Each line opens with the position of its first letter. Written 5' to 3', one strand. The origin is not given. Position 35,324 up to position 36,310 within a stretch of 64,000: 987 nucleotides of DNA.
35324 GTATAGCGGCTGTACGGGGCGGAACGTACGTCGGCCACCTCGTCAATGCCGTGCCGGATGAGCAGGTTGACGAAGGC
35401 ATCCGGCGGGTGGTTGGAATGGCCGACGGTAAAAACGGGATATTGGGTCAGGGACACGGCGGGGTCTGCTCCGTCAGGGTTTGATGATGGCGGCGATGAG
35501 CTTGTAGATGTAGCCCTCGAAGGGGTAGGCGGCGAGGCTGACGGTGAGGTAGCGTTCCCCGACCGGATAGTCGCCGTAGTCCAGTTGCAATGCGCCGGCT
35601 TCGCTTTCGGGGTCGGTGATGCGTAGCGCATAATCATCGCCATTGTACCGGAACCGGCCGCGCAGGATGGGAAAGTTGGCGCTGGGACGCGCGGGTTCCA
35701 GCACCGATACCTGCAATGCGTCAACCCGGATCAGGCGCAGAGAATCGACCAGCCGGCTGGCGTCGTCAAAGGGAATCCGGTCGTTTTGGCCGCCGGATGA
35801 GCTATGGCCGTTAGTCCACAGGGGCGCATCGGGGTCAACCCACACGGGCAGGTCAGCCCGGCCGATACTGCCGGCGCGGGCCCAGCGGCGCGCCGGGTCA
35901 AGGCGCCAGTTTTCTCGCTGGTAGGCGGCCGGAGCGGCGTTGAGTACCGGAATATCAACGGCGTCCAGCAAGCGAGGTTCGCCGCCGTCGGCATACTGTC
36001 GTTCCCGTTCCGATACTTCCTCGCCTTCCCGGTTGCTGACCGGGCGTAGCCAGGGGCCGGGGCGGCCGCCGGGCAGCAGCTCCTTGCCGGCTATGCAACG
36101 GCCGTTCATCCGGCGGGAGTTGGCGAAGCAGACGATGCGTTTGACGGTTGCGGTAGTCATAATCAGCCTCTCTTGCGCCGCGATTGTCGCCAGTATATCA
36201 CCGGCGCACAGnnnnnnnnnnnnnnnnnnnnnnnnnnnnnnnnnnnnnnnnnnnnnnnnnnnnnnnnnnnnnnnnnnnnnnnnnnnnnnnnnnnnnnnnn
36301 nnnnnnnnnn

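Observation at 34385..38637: Translationally coupled operon: acyl-CoA synthetase / TrpF-like TIM barrel / dual-OB-like unknown / two DUF488 paralogues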

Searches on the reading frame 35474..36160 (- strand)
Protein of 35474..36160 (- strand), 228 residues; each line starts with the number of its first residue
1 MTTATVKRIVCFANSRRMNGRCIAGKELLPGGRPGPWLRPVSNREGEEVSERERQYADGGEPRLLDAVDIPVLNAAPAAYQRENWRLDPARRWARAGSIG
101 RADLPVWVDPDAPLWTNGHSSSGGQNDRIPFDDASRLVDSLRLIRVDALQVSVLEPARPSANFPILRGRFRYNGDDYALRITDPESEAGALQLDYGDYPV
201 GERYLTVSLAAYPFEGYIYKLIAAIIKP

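Call 3: search_protein_families(library=pfam, proteins=[window:35474-36160:-], max_evalue=0.01)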
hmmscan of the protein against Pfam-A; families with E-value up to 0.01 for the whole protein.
window:35474-36160:- (228 aa): 1 family
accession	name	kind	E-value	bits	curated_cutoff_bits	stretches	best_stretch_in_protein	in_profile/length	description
PF22557.2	DuOB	-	3.4e-58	197.6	27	1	7-225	1-210/210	Dual OB-containing domain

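Call 6: search_protein_families(library=ncbifam, proteins=[window:35474-36160:-], max_evalue=0.01)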
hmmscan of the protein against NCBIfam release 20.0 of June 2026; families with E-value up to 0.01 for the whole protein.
window:35474-36160:- (228 aa): 0 families

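Call 17: find_homologous_proteins(query=window:35474-36160:-, max_evalue=0.001)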
Query window:35474-36160:- (228 aa): 785 proteins with E <= 0.001 among 1739 candidates; the best 120 are listed.
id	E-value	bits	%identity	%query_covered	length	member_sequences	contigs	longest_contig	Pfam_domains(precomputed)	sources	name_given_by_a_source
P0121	1.7e-140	484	93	100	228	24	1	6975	PF22557.3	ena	-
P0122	2.9e-108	379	73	100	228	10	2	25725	PF22557.3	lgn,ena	-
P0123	1.2e-107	377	72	100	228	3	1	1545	PF22557.3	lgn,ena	-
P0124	2.5e-107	376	73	100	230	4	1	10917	PF22557.3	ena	-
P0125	7.3e-106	371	74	100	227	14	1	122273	PF22557.3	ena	-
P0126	1.5e-105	370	74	100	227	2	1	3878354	PF22557.3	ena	-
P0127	1.5e-105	370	70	100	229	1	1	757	PF22557.3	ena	-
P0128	6.7e-105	368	72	100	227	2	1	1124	PF22557.3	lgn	-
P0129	1.8e-104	366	74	100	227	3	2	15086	PF22557.3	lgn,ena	-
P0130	3.9e-104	365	69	100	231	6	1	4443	PF22557.3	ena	-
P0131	1.3e-103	363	70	100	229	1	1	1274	PF22557.3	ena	-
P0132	3.8e-97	342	68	100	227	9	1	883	PF22557.3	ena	-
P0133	3.0e-94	333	65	100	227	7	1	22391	PF22557.3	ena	-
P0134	3.4e-94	333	64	100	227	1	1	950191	PF22557.3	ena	-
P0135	5.9e-94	332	66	100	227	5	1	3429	PF22557.3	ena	-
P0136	6.5e-94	332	65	100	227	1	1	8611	PF22557.3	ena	-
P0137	6.8e-94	332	64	100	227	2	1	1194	PF22557.3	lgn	-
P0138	1.8e-93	330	65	100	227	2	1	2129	PF22557.3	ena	-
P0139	1.9e-93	330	66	100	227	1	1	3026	PF22557.3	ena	-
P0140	1.2e-92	328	64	100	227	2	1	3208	PF22557.3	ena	-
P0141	1.0e-91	325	63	100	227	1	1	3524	PF22557.3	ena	-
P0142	1.9e-91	324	64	100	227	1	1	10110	PF22557.3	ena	-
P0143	4.6e-91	322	65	99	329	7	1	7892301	PF22557.3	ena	-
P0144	7.3e-91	322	64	100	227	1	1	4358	PF22557.3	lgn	-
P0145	8.6e-91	322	64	100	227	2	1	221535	PF22557.3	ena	-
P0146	3.4e-90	320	64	100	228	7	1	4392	PF22557.3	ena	-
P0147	3.7e-90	320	63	100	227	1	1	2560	PF22557.3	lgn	-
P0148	4.7e-90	319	65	99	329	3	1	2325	PF22557.3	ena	-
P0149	5.5e-90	319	64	98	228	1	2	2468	PF22557.3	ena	-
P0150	9.6e-90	318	63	98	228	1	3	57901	PF22557.3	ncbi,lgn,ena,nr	ncbi:MAG: hypothetical protein F4W95_12190 [Chloroflexi bacterium]|nr:hypothetical protein [Chlorofl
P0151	1.1e-89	318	64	100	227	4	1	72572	PF22557.3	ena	-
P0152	1.9e-89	317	63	97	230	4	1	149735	PF22557.3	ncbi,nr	ncbi:MAG: hypothetical protein J4G13_03830 [Dehalococcoidia bacterium]|nr:hypothetical protein [Deha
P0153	2.4e-89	317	64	100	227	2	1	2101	PF22557.3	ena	-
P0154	2.5e-89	317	62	100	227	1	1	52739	PF22557.3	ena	-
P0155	3.9e-89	316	65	98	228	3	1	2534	PF22557.3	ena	-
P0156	4.4e-89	316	64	100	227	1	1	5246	PF22557.3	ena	-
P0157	6.1e-89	315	64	99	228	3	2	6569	PF22557.3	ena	-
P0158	9.1e-89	315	62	100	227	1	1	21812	PF22557.3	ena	-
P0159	9.6e-89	315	61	100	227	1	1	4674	PF22557.3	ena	-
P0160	2.1e-88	314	63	98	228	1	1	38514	PF22557.3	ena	-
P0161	2.3e-88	314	61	100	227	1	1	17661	PF22557.3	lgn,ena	-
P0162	4.2e-88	313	62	99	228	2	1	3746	PF22557.3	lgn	-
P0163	5.3e-88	312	62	100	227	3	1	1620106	PF22557.3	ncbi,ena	-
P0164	6.3e-88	312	62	100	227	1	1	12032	PF22557.3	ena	-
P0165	8.2e-88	312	63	98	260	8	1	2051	PF22557.3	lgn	-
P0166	1.2e-87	311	61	100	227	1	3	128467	PF22557.3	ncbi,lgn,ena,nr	ncbi:MAG: hypothetical protein OXI54_14440 [Chloroflexota bacterium]|nr:hypothetical protein [Chloro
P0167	2.2e-87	310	62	100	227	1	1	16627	PF22557.3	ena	-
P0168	4.0e-87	310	63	98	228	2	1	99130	PF22557.3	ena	-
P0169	5.2e-87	309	61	100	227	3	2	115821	PF22557.3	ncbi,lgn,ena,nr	ncbi:MAG: hypothetical protein OXL37_11470 [Chloroflexota bacterium]|nr:hypothetical protein [Chloro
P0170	5.7e-87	309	61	100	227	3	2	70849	PF22557.3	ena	-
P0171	5.8e-87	309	61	100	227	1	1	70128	PF22557.3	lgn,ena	-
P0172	6.9e-87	309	61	100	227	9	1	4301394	PF22557.3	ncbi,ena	-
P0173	1.2e-86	308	61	100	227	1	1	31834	PF22557.3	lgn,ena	-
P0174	1.3e-86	308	61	98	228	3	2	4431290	PF22557.3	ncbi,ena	-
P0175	1.4e-86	308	61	99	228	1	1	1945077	PF22557.3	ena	-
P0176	3.2e-86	307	61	100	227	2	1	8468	PF22557.3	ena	-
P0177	5.8e-86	306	60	100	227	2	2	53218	PF22557.3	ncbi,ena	-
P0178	6.7e-86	306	61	100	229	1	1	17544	PF22557.3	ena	-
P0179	1.3e-85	305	61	100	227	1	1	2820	PF22557.3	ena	-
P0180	1.3e-85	305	61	100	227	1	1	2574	PF22557.3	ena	-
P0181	2.8e-85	304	61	99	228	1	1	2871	PF22557.3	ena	-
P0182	7.1e-85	302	62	100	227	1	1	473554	PF22557.3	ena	-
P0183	7.5e-85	302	60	99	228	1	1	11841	PF22557.3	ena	-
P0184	7.8e-85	302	61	98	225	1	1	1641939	PF22557.3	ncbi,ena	-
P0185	7.9e-85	302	60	98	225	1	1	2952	PF22557.3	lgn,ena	-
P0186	1.4e-84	301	63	98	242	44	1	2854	PF22557.3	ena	-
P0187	2.4e-84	300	61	100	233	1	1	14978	PF22557.3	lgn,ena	-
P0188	2.6e-84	300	61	98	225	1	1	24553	PF22557.3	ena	-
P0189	3.4e-84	300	60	98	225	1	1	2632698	PF22557.3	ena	-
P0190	4.0e-84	300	59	100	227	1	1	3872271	PF22557.3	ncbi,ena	-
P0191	5.7e-84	299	61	100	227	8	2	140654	PF22557.3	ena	-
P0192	9.1e-84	299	60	100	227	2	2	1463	PF22557.3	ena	-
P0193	1.0e-83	298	59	100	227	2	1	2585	PF22557.3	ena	-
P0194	1.1e-83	298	59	100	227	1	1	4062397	PF22557.3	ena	-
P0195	1.6e-83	298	61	98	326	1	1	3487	PF22557.3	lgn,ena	-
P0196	3.3e-83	297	58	100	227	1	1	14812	PF22557.3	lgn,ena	-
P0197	3.8e-83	297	59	100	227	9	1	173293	PF22557.3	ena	-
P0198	1.3e-82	295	59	98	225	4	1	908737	PF22557.3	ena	-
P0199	2.3e-82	294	59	99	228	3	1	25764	PF22557.3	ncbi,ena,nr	ncbi:MAG: hypothetical protein OXD46_01700 [Chloroflexi bacterium]|nr:hypothetical protein [Chlorofl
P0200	6.8e-82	292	59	100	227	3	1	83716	PF22557.3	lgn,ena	-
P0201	7.5e-82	292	61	98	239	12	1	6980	PF22557.3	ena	-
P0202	4.0e-81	290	60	98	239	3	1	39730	PF22557.3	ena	-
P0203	6.4e-81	289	59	96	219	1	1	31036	PF22557.3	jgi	-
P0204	7.2e-81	289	61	100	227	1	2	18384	PF22557.3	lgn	-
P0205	7.6e-81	289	58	100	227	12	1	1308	PF22557.3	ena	-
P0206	9.4e-81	289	60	98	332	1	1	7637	PF22557.3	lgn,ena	-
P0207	1.2e-80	288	60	100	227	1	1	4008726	PF22557.3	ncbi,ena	-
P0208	3.7e-80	287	60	98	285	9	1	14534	PF22557.3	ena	-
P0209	3.7e-80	287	58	99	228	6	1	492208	PF22557.3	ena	-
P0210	4.3e-80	287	59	100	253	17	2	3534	PF22557.3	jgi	jgi:hypothetical protein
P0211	7.3e-80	286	58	100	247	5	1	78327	PF22557.3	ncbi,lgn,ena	-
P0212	1.1e-79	285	57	100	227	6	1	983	PF22557.3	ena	-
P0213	7.7e-79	282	58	100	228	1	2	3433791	PF22557.3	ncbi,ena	-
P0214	1.1e-78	282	60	97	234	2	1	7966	PF22557.3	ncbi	-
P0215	1.2e-78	282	58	98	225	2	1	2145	PF22557.3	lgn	-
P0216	1.1e-77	279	59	99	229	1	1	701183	PF22557.3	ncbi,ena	-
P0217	1.8e-77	278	56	100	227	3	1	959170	PF22557.3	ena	-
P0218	5.0e-77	277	64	92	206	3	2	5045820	PF22557.3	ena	-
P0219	1.8e-76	275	58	100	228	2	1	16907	PF22557.3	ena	-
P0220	2.1e-76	274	58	98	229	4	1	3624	PF22557.3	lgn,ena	-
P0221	4.9e-76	273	57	100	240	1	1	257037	PF22557.3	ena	-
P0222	7.5e-76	273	57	100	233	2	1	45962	PF22557.3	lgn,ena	-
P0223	2.0e-75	271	58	98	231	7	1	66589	PF22557.3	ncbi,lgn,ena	-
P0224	2.8e-75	271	56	99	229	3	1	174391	PF22557.3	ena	-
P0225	3.9e-75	270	57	99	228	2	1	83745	PF22557.3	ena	-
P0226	4.9e-75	270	56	99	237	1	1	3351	PF22557.3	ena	-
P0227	5.6e-75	270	56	100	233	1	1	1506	PF22557.3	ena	-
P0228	5.8e-75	270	55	100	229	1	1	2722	PF22557.3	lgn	-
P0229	8.0e-75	269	56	100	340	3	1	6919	PF22557.3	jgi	-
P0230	1.2e-74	269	55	100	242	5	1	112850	PF22557.3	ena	-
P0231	1.3e-74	269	55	100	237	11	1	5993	PF22557.3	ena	-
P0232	1.5e-74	268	58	93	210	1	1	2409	PF22557.3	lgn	-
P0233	2.4e-74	268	55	100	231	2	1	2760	PF22557.3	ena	-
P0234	3.6e-74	267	57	100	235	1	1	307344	PF22557.3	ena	-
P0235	4.5e-74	267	57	100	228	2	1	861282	PF22557.3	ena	-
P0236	4.7e-74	267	56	100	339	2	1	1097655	PF22557.3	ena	-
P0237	7.1e-74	266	55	100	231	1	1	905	PF22557.3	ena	-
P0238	8.3e-74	266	55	100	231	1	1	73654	PF22557.3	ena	-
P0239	8.8e-74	266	56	100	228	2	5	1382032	PF22557.3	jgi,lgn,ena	jgi:hypothetical protein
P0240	8.8e-74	266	56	99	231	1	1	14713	PF22557.3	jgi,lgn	-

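Call 20: find_related_loci(query=A1, collection=genome_contigs, flank=10000)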
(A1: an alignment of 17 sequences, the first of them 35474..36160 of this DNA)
Query A1 (228 aa) in genome_contigs; peptide patterns used: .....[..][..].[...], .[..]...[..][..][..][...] (x = any residue, [..] = any of these).
310 stretches matched a pattern; 257 encode a relative of the query (tblastn E <= 1e-3); the best 80 are kept; 80 distinct loci.
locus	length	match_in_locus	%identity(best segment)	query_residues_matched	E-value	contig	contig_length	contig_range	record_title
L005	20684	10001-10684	74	1-228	3e-111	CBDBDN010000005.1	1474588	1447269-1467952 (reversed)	MAG: Dehalococcoidia bacterium isolate 358923a9-09b8-419b-a7c8-a792b221afc8 genome assembly, contig: contig_5, whole gen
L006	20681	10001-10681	65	1-228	1e-96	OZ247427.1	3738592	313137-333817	MAG: Dehalococcoidia bacterium isolate b7f8797e-9f69-4263-9aa4-ebb5cb8f718b genome assembly, chromosome: 1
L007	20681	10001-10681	65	1-228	3e-94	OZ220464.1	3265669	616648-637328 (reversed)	MAG: Dehalococcoidia bacterium isolate 865023ef-8e16-4315-bfec-facb54b4b210 genome assembly, chromosome: 1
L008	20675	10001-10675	65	3-228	2e-94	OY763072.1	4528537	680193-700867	MAG: Dehalococcoidia bacterium isolate 40e540cc-5106-4b3b-ab2b-631d7f64572a genome assembly, chromosome: 1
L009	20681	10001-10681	64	1-228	6e-93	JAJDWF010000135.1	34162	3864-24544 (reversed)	MAG: Dehalococcoidia bacterium isolate jk18x22bins.99 k141_463520, whole genome shotgun sequence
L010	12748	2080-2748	63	5-228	2e-92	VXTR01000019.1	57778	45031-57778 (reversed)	MAG: Chloroflexi bacterium isolate SB0666_bin_1 NODE_203_length_57778_cov_26.195087, whole genome shotgun sequence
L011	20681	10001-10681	62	1-228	2e-91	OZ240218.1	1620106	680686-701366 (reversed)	MAG: Dehalococcoidia bacterium isolate bab385ab-22f5-4112-b3d4-ef8e4049cb71 genome assembly, chromosome: 1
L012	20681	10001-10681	61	1-228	3e-91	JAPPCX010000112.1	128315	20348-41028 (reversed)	MAG: Chloroflexota bacterium isolate IRC4_bin_11 NODE_158_length_128315_cov_14.085, whole genome shotgun sequence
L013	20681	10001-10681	61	1-228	3e-90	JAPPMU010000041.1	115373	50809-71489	MAG: Chloroflexota bacterium isolate RHO3_bin_54 NODE_397_length_115373_cov_15.314920, whole genome shotgun sequence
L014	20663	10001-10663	63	7-228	2e-89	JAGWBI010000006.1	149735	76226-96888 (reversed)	MAG: Dehalococcoidia bacterium isolate 277c_29 scaffold_406, whole genome shotgun sequence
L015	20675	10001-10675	61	3-228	1e-89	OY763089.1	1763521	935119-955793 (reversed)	MAG: Dehalococcoidia bacterium isolate e66569de-989e-459c-8942-bbbb2819a0b0 genome assembly, chromosome: 1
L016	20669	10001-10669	61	5-228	6e-89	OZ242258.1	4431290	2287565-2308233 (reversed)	MAG: Dehalococcoidia bacterium isolate ebb30a51-fd80-4f91-a9df-d4bc6488b8f2 genome assembly, chromosome: 1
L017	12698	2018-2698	60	1-228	2e-88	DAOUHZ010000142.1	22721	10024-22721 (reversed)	MAG TPA_asm: Dehalococcoidia bacterium isolate S20_122 k89_573114, whole genome shotgun sequence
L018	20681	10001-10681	59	1-228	5e-88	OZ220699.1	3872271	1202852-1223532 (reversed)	MAG: Dehalococcoidia bacterium isolate f58489c1-47d8-4967-8439-08667ebef3fd genome assembly, chromosome: 1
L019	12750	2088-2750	64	1-227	3e-88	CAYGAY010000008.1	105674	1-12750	MAG TPA_asm: uncultured Dehalococcoidia bacterium isolate ERP110561_co1_15 genome assembly, contig: NODE_107_length_1056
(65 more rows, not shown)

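Call 27: search_solved_structures(query=A1, max_evalue=10, show_alignments=1)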
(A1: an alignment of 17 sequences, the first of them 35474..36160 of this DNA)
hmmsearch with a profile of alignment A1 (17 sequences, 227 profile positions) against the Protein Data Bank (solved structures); distinct sequences matched with E-value up to 10: 0.

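Call 35: search_protein_families(library=pfam, proteins=[window:35474-36160:-], max_evalue=10)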
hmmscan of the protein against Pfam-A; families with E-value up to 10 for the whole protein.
window:35474-36160:- (228 aa): 1 family
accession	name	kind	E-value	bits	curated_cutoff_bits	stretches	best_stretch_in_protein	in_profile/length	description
PF22557.2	DuOB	-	3.4e-58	197.6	27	1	7-225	1-210/210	Dual OB-containing domain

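Call 36: search_protein_families(library=padloc, proteins=[window:35474-36160:-], max_evalue=1)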
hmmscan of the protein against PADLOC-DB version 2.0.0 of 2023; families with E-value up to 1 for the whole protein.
window:35474-36160:- (228 aa): 4 families
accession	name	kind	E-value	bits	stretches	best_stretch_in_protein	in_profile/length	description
PDLC04653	PDC-M45A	-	2.8e-76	254.2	1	5-227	3-224/230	-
PDLC04654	PDC-M45A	-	1.8e-54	182.4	1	49-227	1-179/188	-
PDLC04655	PDC-M45A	-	1.6e-44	150.6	1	7-228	90-315/318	-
PDLC04656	PDC-M45A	-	4.9e-27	93.1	1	7-226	2-216/225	-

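Call 54: search_dna_similar(query=window:35474-36160:-, collection=plasmids, mode=protein, max_rows=25)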
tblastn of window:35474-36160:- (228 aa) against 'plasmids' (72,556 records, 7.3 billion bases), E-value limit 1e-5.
Records with a match: 19; places in all: 19; records where one place covers at least 80% of the query: 19.
Best place of each record, by identity: <60% 19.
By first word of the organism name: Citrobacter 5; Acinetobacter 4; Klebsiella 2; Salmonella 2; Moraxella 2; Agrobacterium 1; Rhodovastum 1; Allochromatium 1; Leclercia 1.
By predicted mobility (MOB-suite, as given by PLSDB): non-mobilizable 14; mobilizable 4; conjugative 1.
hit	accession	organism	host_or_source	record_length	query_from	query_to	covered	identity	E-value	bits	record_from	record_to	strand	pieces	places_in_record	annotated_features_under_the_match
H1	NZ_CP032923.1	Agrobacterium tumefaciens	Euonymus sp.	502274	4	228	99%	38.1%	5e-29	121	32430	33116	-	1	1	hypothetical protein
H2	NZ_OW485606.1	Rhodovastum atsumiense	-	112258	7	228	97%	37.1%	4e-27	115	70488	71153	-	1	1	hypothetical protein | DUF488 domain-containing protein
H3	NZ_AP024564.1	Allochromatium tepidum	-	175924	2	228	100%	35.7%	1e-27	117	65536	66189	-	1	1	hypothetical protein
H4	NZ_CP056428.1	Klebsiella pneumoniae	culture,Wastewater influent sample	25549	5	226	97%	31.0%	2e-15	82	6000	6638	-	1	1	hypothetical protein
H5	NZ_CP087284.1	Leclercia adecarboxylata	pig feed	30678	5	226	97%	29.8%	2e-15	82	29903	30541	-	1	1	hypothetical protein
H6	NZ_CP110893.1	Citrobacter freundii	Homo sapiens,urine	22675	5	226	97%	29.8%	3e-15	81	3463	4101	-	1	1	hypothetical protein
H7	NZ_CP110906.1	Citrobacter freundii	Homo sapiens,urine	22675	5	226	97%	29.8%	3e-15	81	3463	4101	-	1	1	hypothetical protein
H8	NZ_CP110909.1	Citrobacter freundii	Homo sapiens,blood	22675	5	226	97%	29.8%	3e-15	81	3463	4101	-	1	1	hypothetical protein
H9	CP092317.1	Salmonella enterica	-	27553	5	226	97%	29.8%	3e-15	81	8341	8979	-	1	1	record has no annotation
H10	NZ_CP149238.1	Salmonella enterica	Homo sapiens,single cell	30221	5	226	97%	29.8%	3e-15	81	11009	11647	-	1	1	hypothetical protein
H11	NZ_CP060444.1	Citrobacter cronae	Manis javanica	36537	5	226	97%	29.8%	3e-15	81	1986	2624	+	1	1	hypothetical protein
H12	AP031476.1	Moraxella osloensis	Homo sapiens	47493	6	226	97%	29.6%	3e-8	61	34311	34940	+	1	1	hypothetical protein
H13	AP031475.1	Moraxella osloensis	-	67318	6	226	97%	29.6%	3e-8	61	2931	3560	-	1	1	hypothetical protein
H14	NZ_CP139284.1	Acinetobacter pittii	Homo sapiens,Catheter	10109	1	226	99%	28.1%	2e-10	67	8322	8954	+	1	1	hypothetical protein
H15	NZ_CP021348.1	Acinetobacter baumannii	Homo sapiens,blood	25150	1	226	99%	28.1%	2e-10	67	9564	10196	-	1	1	hypothetical protein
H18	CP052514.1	Klebsiella pneumoniae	Homo sapiens,blood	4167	8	226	96%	27.6%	6e-10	66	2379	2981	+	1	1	record has no annotation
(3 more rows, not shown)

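Call 55: search_dna_similar(query=window:35474-36160:-, collection=phages, mode=protein, max_rows=15)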
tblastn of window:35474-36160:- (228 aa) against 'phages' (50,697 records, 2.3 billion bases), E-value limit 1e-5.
No match.

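Call 56: find_related_loci(query=A1, collection=viral_contigs, flank=8000)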
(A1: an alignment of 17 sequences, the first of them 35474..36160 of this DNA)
Query A1 (228 aa) in viral_contigs; peptide patterns used: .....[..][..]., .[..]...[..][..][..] (x = any residue, [..] = any of these).
54 stretches matched a pattern, but none encodes a relative of the query by tblastn (E <= 1e-3).

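Call 57: get_annotated_region(hit=H18, flank=4000)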
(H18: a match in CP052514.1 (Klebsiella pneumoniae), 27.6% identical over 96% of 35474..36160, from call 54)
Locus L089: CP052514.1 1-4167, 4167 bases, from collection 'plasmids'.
description: Klebsiella pneumoniae strain B16KP0202 plasmid pB16KP0202-4, complete sequence
organism: Klebsiella pneumoniae (NCBI taxid 573)
taxonomy: Bacteria; Pseudomonadota; Gammaproteobacteria; Enterobacterales; Enterobacteriaceae; Klebsiella; Klebsiella pneumoniae
host: -; source: Homo sapiens,blood; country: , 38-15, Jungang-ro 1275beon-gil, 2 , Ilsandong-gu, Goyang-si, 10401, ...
typing (MOB-suite, as given by PLSDB): mobilizable; replicon rep_cluster_2358
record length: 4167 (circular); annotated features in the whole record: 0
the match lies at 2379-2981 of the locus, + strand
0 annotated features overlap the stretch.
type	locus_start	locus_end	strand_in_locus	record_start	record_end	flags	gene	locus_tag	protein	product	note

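Call 58: get_annotated_region(hit=H4, flank=6000)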
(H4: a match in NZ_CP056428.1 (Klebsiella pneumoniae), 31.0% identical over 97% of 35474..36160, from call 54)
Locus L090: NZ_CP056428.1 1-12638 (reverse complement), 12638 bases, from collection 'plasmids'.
description: Klebsiella pneumoniae strain RHBSTW-00515 plasmid pRHBSTW-00515_4, complete sequence
organism: Klebsiella pneumoniae (NCBI taxid 573)
taxonomy: Bacteria; Pseudomonadota; Gammaproteobacteria; Enterobacterales; Enterobacteriaceae; Klebsiella; Klebsiella pneumoniae
host: -; source: culture,Wastewater influent sample; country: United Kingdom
typing (MOB-suite, as given by PLSDB): non-mobilizable; replicon IncFII; mating-pair formation MPF_T
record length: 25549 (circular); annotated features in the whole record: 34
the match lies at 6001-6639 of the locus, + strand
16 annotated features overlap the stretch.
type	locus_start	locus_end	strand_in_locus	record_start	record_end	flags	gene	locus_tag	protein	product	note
CDS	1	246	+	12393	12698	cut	-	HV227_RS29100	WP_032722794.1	conjugal transfer protein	-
CDS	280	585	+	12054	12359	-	-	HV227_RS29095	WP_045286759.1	hypothetical protein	-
CDS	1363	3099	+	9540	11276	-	-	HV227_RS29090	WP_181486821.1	type IV secretion system DNA-binding domain-containing protein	-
CDS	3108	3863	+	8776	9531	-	mobC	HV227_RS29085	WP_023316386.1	MobC family replication-relaxation protein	-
CDS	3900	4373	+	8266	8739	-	-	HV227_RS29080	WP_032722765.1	thermonuclease family protein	-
CDS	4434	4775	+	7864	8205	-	-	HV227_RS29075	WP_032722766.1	hypothetical protein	-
CDS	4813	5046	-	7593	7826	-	-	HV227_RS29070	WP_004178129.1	hypothetical protein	-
CDS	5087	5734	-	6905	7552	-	-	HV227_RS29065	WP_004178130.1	ParA family protein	-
CDS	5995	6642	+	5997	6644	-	-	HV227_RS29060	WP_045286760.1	hypothetical protein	-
CDS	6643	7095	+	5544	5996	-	-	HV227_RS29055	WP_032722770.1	DUF488 domain-containing protein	-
CDS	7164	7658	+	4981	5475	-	-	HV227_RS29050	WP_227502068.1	DUF4326 domain-containing protein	-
CDS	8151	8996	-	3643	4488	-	-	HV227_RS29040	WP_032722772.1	NotI family restriction endonuclease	-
CDS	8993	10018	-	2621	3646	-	-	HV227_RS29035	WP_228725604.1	site-specific DNA-methyltransferase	GO:0009307 - DNA restriction-modification system [Evidence IEA]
CDS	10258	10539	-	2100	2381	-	-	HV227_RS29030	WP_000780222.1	helix-turn-helix transcriptional regulator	-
CDS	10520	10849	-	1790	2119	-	-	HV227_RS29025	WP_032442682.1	type II toxin-antitoxin system RelE/ParE family toxin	-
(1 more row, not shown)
